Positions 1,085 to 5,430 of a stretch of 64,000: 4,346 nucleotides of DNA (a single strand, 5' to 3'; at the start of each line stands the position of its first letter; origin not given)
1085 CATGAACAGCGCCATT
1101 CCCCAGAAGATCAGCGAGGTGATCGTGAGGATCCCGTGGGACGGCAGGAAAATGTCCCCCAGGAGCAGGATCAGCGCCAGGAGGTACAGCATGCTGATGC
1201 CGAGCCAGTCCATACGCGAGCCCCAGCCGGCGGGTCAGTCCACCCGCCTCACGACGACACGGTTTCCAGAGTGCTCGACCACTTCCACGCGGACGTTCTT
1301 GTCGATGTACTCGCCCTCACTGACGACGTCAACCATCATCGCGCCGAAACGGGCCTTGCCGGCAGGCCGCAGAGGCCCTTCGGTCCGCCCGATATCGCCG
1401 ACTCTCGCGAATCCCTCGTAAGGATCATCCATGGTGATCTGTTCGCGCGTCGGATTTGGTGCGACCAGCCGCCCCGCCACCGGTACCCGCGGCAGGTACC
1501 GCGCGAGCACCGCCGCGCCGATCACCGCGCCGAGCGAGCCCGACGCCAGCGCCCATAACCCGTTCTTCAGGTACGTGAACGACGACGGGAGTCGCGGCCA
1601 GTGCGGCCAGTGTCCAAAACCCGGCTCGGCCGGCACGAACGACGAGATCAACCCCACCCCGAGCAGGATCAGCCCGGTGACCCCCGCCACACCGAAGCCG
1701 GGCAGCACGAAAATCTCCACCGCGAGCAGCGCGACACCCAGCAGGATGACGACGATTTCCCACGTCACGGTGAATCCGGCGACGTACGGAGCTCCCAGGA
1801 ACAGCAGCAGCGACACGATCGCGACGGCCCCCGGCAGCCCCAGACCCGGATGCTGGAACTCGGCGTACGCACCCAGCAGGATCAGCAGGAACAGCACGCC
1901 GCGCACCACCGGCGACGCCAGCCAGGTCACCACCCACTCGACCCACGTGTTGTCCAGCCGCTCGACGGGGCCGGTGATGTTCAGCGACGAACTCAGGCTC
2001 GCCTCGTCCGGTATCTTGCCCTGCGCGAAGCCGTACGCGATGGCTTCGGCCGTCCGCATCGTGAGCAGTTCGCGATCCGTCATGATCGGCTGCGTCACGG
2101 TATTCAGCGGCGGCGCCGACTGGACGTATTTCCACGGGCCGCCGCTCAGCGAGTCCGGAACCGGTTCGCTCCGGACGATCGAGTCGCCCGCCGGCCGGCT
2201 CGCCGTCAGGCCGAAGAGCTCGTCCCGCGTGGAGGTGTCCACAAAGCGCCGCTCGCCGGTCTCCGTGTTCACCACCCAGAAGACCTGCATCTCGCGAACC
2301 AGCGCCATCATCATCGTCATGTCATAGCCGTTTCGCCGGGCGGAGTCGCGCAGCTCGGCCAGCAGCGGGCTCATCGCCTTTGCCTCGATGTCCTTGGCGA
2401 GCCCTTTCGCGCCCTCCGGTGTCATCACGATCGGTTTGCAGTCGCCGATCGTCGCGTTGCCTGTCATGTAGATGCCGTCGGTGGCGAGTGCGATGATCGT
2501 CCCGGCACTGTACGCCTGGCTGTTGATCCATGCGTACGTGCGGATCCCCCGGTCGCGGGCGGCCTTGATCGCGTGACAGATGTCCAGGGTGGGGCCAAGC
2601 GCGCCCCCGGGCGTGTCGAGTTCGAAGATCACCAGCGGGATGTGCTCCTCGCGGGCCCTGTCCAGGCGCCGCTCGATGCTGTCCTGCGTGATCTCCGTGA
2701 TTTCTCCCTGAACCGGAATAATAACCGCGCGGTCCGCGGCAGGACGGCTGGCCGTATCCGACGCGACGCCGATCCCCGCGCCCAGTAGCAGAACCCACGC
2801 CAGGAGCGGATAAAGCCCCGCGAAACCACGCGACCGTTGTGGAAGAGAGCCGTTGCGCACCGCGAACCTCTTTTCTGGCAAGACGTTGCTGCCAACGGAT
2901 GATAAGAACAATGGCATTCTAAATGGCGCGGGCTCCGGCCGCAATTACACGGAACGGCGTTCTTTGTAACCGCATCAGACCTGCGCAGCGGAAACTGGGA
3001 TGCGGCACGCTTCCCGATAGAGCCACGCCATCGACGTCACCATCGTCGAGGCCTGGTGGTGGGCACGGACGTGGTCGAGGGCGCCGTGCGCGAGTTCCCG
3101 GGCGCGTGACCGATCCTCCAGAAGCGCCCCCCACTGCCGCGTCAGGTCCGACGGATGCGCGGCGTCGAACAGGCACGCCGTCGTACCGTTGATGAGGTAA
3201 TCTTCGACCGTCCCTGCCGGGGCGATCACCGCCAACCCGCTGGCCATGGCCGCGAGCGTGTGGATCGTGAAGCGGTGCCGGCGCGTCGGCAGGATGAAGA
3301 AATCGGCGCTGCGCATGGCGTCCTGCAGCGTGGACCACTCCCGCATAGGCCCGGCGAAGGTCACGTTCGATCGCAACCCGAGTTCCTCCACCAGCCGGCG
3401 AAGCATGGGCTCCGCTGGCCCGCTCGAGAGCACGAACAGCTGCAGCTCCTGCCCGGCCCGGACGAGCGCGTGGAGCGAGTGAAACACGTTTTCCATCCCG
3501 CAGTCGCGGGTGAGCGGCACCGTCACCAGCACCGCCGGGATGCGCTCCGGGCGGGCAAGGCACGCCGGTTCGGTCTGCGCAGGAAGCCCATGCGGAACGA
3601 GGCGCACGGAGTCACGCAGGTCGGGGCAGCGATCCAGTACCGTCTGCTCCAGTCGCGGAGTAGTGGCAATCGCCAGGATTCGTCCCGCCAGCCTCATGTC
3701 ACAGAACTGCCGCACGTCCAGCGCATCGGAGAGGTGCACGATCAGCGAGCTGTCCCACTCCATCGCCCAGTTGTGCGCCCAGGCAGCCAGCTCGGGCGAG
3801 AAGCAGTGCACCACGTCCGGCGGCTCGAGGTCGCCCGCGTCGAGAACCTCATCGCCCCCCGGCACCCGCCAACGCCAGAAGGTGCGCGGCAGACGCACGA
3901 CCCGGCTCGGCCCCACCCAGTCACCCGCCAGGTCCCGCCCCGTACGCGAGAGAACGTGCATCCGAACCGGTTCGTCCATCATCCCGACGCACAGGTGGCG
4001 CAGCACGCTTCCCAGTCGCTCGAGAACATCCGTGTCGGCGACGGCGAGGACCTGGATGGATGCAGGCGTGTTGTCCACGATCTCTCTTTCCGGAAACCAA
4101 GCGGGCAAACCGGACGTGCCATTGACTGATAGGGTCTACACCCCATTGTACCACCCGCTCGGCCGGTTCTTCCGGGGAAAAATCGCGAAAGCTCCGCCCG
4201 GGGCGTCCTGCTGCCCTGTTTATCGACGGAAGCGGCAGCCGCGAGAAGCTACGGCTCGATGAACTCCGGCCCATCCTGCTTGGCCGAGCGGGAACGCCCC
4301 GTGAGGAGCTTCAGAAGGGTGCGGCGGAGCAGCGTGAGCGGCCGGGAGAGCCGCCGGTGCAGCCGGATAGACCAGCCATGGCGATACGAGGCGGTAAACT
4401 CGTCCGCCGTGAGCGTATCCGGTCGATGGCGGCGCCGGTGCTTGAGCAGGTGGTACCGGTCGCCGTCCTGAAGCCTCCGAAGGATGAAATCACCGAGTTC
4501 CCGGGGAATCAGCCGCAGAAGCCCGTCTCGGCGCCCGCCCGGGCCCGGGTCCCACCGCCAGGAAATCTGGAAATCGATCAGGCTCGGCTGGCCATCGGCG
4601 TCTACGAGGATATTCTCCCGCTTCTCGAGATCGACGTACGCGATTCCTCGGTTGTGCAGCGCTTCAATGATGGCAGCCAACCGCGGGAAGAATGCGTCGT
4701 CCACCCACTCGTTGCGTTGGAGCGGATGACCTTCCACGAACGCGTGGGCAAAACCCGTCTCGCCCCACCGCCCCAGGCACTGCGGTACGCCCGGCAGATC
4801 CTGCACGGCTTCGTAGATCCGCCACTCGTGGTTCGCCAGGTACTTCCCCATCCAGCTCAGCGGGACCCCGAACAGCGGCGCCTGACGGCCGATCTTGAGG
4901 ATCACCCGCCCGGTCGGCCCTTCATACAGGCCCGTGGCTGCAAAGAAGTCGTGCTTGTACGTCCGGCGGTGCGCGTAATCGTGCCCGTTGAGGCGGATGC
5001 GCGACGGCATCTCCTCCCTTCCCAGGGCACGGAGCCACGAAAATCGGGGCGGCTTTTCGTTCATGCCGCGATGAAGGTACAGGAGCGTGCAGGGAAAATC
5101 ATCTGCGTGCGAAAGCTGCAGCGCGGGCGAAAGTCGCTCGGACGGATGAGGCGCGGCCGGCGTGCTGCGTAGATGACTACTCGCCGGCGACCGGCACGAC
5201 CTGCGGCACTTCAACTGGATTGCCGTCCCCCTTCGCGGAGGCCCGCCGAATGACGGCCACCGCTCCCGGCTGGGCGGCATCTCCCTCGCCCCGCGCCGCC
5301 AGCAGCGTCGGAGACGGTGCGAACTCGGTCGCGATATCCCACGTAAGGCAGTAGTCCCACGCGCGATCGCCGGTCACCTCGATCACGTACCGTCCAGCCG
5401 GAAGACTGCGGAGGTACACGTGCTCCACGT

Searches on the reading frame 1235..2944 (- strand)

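Call 77: search_protein_families(library=pfam, proteins=[window:1235-2944:-], max_evalue=0.001)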
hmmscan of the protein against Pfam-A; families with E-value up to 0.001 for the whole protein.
window:1235-2944:- (569 aa): 4 families
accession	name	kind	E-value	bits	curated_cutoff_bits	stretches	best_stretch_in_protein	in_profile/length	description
PF25145.1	NfeD1b_N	-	8.2e-26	91.2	40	1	75-220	4-139/189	NfeD1b, N-terminal domain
PF24961.1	NfeD_membrane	-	2.1e-22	79.8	26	1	347-479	2-116/119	NfeD integral membrane domain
PF01957.25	NfeD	-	1.8e-09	38.1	29.1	1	515-567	5-57/57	NfeD-like C-terminal, partner-binding domain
PF01972.22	SDH_protease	-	2.7e-05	23.8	31.3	1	99-176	89-162/286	ClpP-like SDH-type serine proteinase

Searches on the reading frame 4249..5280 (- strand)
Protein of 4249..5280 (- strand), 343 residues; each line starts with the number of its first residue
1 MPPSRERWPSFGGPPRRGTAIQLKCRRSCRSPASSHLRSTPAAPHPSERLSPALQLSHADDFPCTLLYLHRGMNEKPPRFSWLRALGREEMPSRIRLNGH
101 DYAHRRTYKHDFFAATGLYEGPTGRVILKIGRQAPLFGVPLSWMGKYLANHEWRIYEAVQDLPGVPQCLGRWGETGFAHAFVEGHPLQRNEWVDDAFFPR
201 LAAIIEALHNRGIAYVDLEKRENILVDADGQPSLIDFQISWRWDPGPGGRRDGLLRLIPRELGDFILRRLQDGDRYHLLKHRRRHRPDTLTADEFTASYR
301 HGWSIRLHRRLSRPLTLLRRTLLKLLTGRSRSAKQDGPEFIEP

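Call 77: search_protein_families(library=pfam, proteins=[window:4249-5280:-], max_evalue=0.001)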
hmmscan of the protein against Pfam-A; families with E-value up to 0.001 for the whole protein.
window:4249-5280:- (343 aa): 1 family
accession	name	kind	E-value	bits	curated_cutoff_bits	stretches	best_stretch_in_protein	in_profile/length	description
PF00069.31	Pkinase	-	5.6e-05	23.1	31.7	1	199-243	105-148/263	Protein kinase domain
